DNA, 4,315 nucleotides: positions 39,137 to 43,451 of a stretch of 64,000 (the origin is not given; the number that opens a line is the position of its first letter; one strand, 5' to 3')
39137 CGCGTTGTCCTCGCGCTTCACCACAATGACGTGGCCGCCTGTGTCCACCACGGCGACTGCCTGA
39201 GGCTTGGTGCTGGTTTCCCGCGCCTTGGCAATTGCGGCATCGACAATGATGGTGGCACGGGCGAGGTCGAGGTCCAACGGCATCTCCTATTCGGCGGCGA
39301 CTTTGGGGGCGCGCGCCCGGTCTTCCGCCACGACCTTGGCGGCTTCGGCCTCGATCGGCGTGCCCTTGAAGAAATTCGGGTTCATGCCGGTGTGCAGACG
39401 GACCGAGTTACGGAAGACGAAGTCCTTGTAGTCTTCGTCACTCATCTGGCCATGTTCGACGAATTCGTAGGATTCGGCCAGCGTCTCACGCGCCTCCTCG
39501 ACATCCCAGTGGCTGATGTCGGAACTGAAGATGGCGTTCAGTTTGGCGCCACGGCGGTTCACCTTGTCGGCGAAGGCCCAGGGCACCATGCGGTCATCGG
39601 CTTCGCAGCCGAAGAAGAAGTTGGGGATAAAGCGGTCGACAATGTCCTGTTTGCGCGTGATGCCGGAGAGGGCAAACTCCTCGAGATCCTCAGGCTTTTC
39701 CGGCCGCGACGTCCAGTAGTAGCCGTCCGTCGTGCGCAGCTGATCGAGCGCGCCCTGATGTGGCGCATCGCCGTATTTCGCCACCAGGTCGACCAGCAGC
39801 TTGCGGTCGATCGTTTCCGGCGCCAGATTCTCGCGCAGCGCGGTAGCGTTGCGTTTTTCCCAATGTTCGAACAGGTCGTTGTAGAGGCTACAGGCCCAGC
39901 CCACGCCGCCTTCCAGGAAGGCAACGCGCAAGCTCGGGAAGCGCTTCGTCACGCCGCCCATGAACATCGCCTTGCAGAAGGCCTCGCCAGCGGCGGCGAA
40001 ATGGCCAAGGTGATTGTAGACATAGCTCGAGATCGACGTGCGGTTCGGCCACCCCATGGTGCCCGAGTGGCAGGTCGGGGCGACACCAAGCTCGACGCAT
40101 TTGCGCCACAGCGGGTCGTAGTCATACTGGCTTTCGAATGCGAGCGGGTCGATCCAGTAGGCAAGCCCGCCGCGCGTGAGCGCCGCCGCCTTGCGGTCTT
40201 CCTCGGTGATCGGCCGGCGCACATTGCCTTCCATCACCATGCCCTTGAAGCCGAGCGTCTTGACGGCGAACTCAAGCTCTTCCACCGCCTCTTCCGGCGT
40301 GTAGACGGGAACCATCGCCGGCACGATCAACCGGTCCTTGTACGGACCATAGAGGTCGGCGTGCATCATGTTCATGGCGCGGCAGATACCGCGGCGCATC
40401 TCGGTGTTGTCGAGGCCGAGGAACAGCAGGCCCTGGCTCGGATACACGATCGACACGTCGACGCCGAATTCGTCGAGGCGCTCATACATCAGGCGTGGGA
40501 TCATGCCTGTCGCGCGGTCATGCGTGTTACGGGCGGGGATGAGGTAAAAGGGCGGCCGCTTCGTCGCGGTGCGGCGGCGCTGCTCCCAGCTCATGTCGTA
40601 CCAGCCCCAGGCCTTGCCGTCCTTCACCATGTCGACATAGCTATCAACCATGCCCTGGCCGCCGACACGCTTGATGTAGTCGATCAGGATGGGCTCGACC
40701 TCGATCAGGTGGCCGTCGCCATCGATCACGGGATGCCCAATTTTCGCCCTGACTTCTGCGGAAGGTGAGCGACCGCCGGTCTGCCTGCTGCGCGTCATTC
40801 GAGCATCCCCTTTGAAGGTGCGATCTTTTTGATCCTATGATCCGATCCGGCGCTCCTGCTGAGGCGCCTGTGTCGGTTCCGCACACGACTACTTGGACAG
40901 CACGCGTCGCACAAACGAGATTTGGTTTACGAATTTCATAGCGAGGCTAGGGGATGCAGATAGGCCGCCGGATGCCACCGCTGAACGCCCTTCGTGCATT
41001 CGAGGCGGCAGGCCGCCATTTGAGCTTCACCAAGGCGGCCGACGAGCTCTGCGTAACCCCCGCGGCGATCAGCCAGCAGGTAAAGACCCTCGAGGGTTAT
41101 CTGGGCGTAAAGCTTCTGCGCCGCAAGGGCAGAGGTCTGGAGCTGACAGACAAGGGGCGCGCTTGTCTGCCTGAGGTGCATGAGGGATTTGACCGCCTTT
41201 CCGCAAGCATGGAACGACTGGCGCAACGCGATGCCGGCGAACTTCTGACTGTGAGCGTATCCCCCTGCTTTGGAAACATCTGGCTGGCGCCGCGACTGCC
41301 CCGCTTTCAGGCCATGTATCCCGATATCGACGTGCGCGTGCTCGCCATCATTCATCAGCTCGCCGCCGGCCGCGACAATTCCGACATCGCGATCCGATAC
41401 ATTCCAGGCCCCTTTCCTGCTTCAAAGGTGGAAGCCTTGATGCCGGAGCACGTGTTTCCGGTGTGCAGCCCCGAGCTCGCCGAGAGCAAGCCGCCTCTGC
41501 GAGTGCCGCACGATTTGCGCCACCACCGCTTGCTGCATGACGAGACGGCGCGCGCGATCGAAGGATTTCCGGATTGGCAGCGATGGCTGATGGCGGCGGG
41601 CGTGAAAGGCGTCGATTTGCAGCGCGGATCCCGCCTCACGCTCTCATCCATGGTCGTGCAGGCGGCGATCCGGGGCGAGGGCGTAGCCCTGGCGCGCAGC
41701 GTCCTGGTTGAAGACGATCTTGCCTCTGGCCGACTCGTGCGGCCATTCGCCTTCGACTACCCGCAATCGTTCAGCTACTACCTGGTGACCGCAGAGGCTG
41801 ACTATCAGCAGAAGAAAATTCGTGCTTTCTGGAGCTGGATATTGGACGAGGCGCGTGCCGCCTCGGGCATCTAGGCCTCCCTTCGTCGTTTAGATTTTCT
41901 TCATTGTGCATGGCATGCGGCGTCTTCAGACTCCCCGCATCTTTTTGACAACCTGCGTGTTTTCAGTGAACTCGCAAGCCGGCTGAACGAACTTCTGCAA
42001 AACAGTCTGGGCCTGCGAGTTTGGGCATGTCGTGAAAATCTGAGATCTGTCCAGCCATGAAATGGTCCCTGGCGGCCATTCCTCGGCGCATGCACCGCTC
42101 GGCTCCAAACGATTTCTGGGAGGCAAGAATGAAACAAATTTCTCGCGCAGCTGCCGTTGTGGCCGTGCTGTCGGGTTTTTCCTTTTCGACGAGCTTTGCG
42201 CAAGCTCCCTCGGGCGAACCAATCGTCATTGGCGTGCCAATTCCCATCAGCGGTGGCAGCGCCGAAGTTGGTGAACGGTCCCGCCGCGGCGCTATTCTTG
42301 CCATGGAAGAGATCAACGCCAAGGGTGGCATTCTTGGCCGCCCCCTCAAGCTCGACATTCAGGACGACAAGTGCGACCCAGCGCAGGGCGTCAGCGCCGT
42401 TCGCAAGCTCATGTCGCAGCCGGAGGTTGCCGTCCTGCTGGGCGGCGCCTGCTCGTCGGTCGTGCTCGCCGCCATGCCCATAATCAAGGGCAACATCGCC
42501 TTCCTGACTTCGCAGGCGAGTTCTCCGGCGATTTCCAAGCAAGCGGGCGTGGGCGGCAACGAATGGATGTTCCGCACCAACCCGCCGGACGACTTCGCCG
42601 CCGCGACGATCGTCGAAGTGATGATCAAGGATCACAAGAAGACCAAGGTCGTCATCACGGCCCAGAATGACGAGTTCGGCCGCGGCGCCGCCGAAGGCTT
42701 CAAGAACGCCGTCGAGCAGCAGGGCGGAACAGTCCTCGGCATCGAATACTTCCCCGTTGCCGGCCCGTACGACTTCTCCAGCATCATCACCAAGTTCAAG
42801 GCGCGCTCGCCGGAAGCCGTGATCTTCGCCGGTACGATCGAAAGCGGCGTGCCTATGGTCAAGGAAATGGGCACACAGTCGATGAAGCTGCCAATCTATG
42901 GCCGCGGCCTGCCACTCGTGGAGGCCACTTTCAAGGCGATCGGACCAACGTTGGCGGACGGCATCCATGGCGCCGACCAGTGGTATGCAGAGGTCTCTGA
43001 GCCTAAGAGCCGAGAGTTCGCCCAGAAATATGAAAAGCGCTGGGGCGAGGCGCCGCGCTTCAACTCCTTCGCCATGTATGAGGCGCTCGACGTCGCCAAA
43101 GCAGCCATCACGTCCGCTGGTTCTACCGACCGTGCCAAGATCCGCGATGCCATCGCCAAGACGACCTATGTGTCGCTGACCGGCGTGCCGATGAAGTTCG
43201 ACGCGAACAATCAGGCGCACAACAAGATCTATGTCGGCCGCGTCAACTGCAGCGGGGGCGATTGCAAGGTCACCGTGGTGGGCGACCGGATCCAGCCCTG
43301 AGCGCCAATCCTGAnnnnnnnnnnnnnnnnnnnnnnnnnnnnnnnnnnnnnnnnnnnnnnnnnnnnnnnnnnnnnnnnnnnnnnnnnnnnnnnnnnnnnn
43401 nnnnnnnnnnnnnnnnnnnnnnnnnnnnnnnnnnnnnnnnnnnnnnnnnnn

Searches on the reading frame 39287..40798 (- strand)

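Call 56: search_protein_families(library=pfam, proteins=[window:39287-40798:-])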
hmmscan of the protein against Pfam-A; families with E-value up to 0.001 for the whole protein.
window:39287-40798:- (503 aa): 1 family
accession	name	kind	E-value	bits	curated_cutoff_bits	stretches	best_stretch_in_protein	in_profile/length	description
PF04909.20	Amidohydro_2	-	5.9e-14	52.9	26.4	1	127-302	50-184/289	Amidohydrolase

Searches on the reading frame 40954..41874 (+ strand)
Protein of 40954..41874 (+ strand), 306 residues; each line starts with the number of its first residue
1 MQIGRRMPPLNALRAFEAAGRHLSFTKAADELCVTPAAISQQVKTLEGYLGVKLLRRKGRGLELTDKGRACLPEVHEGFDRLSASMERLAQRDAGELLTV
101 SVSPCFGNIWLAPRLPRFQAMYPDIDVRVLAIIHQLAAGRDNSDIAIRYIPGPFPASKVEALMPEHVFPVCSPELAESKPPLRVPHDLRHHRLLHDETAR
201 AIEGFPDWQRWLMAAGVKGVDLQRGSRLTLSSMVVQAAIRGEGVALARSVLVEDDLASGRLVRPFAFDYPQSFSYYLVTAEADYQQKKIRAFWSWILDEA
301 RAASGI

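Call 54: search_protein_families(library=pfam, proteins=[window:40954-41874:+])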
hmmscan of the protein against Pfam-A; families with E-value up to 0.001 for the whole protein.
window:40954-41874:+ (306 aa): 2 families
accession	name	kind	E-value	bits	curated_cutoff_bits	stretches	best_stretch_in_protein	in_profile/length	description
PF03466.25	LysR_substrate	-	1.1e-34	120.1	28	1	96-300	6-208/209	LysR substrate binding domain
PF00126.33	HTH_1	-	6e-21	74.6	26.6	1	10-69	1-60/60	Bacterial regulatory helix-turn-helix protein, lysR family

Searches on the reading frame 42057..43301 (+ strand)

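Call 56: search_protein_families(library=pfam, proteins=[window:42057-43301:+])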
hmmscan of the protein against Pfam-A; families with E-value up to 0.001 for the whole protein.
window:42057-43301:+ (414 aa): 3 families
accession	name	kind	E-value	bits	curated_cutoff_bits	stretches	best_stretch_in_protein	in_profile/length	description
PF13458.12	Peripla_BP_6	-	3.9e-69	234.4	31.7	1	55-401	1-342/343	Periplasmic binding protein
PF13433.12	Peripla_BP_5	-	6.2e-31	108.2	27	1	58-401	3-341/363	Periplasmic binding protein domain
PF01094.35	ANF_receptor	-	2.7e-18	66.6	25.4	1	79-392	6-345/353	Receptor family ligand binding region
